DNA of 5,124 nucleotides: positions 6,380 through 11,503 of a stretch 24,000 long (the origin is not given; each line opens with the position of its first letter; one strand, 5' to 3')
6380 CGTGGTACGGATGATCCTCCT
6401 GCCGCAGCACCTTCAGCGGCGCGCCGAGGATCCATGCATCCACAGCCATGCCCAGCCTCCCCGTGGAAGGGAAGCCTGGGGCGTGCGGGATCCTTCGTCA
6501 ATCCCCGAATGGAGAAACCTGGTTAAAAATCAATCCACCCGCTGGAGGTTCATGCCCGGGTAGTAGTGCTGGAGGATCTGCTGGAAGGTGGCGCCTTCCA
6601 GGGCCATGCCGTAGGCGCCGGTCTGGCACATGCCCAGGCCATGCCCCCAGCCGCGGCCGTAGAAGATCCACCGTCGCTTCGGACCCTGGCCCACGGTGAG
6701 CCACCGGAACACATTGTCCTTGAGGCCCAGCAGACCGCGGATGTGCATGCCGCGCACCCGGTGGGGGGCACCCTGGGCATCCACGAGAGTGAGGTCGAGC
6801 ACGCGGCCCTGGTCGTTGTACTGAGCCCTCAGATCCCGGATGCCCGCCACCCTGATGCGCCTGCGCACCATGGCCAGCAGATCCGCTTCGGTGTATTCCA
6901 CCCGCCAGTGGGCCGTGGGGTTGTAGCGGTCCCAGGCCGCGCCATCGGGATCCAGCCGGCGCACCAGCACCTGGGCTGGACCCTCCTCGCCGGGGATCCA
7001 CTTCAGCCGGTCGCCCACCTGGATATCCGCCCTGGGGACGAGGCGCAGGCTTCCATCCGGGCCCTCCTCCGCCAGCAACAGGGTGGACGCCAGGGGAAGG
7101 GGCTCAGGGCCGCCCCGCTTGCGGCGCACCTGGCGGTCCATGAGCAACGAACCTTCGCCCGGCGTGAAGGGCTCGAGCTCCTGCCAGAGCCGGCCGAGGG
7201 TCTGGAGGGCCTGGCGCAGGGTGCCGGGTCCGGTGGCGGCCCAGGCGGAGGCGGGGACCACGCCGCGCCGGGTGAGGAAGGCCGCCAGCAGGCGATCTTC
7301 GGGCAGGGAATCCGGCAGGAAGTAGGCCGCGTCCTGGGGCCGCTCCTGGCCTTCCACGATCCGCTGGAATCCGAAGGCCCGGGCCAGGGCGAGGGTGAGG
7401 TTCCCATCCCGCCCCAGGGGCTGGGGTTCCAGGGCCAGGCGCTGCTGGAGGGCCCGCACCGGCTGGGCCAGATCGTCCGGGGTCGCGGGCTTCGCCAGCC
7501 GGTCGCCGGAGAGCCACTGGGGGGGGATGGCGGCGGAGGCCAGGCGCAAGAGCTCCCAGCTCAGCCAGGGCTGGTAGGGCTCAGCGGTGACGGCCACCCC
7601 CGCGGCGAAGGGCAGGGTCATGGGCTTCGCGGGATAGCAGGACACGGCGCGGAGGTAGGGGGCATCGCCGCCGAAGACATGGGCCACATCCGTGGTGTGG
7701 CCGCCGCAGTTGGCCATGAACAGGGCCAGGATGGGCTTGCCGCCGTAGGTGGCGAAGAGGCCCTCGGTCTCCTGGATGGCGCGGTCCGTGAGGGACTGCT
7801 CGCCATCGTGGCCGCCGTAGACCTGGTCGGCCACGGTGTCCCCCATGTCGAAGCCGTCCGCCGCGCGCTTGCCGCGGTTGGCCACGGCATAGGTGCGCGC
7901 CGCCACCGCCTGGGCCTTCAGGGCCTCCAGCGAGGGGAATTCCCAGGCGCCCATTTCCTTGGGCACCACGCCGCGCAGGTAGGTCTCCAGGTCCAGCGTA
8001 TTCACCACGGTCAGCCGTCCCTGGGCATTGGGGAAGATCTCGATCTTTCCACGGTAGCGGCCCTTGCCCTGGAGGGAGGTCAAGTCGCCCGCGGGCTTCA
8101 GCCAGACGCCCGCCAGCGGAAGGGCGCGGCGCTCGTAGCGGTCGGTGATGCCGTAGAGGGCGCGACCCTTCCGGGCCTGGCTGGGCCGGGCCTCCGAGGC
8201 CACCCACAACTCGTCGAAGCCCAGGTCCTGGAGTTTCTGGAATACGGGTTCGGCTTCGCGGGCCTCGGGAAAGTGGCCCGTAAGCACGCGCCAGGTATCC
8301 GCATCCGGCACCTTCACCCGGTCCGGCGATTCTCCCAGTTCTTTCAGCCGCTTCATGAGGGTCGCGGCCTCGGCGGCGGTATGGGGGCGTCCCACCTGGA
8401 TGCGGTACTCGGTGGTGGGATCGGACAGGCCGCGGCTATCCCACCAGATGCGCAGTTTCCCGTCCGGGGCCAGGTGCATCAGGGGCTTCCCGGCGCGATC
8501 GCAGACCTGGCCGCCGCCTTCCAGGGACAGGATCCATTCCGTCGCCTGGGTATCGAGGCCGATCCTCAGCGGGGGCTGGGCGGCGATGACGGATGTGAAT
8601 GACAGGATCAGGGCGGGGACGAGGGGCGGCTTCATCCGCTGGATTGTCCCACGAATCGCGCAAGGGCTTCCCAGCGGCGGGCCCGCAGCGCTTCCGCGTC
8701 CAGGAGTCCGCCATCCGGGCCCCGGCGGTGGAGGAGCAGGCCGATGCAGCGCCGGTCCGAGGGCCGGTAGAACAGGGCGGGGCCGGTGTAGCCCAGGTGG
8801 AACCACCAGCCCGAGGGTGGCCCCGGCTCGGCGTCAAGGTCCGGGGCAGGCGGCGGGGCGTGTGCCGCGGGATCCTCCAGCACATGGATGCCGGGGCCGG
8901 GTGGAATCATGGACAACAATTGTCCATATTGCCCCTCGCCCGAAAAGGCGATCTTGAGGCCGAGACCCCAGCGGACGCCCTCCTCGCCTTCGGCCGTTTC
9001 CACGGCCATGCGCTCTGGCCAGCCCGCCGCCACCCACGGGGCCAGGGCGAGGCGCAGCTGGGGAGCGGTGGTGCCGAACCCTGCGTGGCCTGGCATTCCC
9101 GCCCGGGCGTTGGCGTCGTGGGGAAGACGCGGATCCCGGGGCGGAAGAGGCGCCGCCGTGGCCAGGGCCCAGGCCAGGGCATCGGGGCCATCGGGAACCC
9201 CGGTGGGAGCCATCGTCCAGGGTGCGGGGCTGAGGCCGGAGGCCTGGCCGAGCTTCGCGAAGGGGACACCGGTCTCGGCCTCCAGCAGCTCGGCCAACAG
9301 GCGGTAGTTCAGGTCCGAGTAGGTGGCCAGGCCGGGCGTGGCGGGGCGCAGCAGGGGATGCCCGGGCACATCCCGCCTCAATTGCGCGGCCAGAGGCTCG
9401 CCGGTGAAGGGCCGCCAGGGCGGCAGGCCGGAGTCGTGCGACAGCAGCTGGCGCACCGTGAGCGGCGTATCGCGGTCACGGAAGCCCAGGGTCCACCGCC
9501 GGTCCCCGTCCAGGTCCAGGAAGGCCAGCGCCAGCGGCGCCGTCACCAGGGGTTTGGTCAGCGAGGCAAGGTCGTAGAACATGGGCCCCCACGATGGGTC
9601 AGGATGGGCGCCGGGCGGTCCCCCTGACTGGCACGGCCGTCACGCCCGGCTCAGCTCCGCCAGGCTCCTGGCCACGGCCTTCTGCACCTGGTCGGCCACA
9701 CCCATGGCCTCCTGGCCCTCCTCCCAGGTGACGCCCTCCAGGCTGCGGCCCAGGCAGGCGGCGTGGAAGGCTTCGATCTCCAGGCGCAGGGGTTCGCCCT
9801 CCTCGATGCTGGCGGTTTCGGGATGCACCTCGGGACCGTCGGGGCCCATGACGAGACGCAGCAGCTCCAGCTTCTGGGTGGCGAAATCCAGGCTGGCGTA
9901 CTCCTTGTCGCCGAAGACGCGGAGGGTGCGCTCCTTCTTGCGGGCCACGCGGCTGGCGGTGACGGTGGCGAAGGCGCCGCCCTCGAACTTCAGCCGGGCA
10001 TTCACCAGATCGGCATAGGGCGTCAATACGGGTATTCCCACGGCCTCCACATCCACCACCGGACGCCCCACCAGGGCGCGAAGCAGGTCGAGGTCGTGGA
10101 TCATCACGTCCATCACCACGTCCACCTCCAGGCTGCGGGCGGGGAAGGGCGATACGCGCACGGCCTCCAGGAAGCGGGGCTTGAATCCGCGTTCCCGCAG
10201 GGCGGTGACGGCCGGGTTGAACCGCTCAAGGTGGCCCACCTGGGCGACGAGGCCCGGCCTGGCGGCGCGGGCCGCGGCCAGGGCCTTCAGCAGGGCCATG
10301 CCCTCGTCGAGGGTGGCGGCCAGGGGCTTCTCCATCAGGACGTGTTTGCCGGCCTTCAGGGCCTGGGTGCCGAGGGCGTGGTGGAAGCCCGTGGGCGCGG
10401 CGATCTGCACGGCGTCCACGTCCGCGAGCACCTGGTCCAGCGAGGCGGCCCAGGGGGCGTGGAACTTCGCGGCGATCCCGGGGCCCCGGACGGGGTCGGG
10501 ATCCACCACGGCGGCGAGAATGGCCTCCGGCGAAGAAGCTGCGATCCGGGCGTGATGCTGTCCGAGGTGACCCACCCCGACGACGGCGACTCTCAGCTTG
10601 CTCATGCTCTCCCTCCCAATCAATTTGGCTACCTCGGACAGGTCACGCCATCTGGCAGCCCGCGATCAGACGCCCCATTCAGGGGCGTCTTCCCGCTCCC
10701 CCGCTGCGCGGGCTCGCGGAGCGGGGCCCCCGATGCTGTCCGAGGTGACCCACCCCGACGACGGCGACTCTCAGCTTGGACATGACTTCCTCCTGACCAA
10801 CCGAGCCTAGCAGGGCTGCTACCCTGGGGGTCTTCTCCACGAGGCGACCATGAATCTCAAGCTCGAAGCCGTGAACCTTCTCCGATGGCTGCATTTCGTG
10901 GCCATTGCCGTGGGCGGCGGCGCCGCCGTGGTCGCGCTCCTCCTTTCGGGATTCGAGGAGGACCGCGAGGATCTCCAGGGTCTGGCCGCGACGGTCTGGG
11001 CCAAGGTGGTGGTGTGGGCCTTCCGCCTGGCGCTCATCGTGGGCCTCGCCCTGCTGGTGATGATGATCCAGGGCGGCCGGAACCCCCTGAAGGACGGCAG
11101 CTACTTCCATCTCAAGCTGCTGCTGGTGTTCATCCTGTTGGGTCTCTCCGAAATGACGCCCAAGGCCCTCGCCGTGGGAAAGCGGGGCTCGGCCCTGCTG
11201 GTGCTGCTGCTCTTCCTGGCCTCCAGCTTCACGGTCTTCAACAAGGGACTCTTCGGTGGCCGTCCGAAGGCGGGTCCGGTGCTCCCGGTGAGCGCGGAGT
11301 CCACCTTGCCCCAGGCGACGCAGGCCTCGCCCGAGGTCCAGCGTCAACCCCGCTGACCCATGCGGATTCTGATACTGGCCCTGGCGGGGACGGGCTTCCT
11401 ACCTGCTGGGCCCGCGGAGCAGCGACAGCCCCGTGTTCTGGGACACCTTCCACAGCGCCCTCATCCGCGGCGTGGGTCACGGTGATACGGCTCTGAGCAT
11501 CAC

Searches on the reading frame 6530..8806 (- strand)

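Call 58: search_protein_families(library=pfam, proteins=[window:6530-8806:-], max_evalue=0.00001)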
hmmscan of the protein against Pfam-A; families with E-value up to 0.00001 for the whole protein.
window:6530-8806:- (758 aa): 2 families
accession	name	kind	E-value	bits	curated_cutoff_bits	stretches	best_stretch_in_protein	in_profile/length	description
PF08486.15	SpoIID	-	1.4e-24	86.9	23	1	262-354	2-97/97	Stage II sporulation protein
PF05036.18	SPOR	-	1.6e-07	32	21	1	132-198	3-71/76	SPOR domain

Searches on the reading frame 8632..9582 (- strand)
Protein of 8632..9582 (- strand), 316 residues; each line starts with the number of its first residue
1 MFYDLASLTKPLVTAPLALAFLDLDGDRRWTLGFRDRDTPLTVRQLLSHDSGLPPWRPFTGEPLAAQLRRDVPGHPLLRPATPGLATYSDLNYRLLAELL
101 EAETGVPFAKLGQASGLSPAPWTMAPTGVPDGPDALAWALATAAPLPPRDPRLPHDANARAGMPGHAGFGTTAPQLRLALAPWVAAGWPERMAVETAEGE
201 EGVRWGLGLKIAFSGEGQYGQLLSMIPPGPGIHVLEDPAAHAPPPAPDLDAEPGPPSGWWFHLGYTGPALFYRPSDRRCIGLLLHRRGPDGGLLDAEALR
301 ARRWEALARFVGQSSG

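Call 58: search_protein_families(library=pfam, proteins=[window:8632-9582:-], max_evalue=0.00001)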
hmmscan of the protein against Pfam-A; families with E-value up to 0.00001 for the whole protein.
window:8632-9582:- (316 aa): 1 family
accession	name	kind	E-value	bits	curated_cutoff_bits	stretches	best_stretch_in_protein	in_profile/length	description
PF00144.29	Beta-lactamase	-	1e-20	74.6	27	1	3-296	50-321/329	Beta-lactamase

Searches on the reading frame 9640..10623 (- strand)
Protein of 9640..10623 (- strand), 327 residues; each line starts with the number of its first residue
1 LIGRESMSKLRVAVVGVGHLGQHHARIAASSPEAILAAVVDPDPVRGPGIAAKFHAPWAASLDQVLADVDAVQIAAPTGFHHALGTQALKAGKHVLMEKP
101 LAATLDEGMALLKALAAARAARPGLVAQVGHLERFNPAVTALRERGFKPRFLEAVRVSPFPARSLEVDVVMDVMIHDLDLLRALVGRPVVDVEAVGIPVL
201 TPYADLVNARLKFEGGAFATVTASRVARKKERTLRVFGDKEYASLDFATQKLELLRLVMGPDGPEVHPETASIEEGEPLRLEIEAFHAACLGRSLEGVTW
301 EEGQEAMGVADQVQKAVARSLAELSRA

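Call 12: search_protein_families(library=pfam, proteins=[window:9640-10623:-], max_evalue=0.001)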
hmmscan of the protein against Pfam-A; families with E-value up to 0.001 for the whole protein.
window:9640-10623:- (327 aa): 4 families
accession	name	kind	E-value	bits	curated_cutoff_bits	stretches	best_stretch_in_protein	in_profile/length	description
PF01408.29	GFO_IDH_MocA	-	6e-25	88.7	24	1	10-117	1-111/120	Oxidoreductase family, NAD-binding Rossmann fold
PF22725.1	GFO_IDH_MocA_C3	-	2.8e-12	47.1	27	1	169-241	45-121/124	GFO/IDH/MocA C-terminal domain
PF02894.22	GFO_IDH_MocA_C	-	4.8e-07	30.2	22.9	1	169-317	42-210/218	Oxidoreductase family, C-terminal alpha/beta domain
PF02826.25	2-Hacid_dh_C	-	0.00034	20.5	25.1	1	6-90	33-115/178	D-isomer specific 2-hydroxyacid dehydrogenase, NAD binding domain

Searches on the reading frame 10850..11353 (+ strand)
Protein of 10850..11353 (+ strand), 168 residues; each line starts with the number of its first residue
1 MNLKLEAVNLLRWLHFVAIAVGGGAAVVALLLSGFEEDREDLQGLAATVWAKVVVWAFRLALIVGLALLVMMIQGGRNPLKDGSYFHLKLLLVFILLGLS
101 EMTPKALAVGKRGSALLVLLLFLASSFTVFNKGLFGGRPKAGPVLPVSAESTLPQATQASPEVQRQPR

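Call 12: search_protein_families(library=pfam, proteins=[window:10850-11353:+], max_evalue=0.001)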
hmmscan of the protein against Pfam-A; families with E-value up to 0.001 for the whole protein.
window:10850-11353:+ (168 aa): 0 families
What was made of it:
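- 10850..11356 (+): Native 168-aa hydrophobic (membrane) protein gene, the left anchor of the locus. It has no Pfam hit (call 12).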
